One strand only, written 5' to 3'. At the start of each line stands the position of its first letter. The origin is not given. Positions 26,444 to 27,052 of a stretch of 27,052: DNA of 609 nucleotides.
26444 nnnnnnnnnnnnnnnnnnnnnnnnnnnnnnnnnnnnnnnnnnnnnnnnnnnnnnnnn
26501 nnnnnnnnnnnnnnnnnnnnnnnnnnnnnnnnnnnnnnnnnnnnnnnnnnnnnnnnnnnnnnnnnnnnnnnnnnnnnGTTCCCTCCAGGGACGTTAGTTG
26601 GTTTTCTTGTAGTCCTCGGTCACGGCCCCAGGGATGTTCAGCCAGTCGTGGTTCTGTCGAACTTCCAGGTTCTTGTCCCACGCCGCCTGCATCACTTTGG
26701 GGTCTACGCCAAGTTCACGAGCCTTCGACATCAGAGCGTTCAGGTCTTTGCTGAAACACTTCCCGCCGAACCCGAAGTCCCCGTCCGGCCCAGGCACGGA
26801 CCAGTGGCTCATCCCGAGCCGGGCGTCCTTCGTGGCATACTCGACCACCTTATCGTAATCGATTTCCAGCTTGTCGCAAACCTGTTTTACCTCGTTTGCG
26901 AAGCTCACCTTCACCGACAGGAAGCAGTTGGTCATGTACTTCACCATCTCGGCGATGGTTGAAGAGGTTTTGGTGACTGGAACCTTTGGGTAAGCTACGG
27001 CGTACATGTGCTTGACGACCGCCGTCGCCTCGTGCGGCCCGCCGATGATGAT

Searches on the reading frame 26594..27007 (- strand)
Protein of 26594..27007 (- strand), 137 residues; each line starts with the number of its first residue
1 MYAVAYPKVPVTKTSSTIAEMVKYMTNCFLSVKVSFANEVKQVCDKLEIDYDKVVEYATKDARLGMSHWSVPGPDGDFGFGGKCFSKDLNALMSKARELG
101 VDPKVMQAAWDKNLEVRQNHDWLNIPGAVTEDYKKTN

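Call 12: search_protein_families(library=ncbifam, proteins=[window:26594-27007:-], max_evalue=0.01)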
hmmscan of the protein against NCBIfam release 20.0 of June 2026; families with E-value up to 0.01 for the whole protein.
window:26594-27007:- (137 aa): 6 families
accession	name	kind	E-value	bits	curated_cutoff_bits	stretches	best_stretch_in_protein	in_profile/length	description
TIGR03026.1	NDP-sugDHase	subfamily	1.9e-28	99.3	189.8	1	2-118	187-298/413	nucleotide sugar dehydrogenase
NF041297.1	UDPGDh_AglM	equivalog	2e-21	76.4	670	1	8-113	197-297/429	UDP-glucose 6-dehydrogenase AglM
NF047673.2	TeichurnBiosyTuaD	equivalog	1.9e-18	66.8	700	1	11-117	193-294/439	UDP-glucose 6-dehydrogenase TuaD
NF011631.0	PRK15057.1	equivalog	2.7e-10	39.9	757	1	8-97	182-266/388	UDP-glucose 6-dehydrogenase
NF040825.1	UDPMaNacDH_Arch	equivalog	1.2e-09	37.6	750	1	8-98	189-272/418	UDP-N-acetyl-D-mannosamine dehydrogenase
NF008286.0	PRK11064.1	equivalog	1.4e-08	33.8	459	1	13-95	202-277/420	UDP-N-acetyl-D-mannosamine dehydrogenase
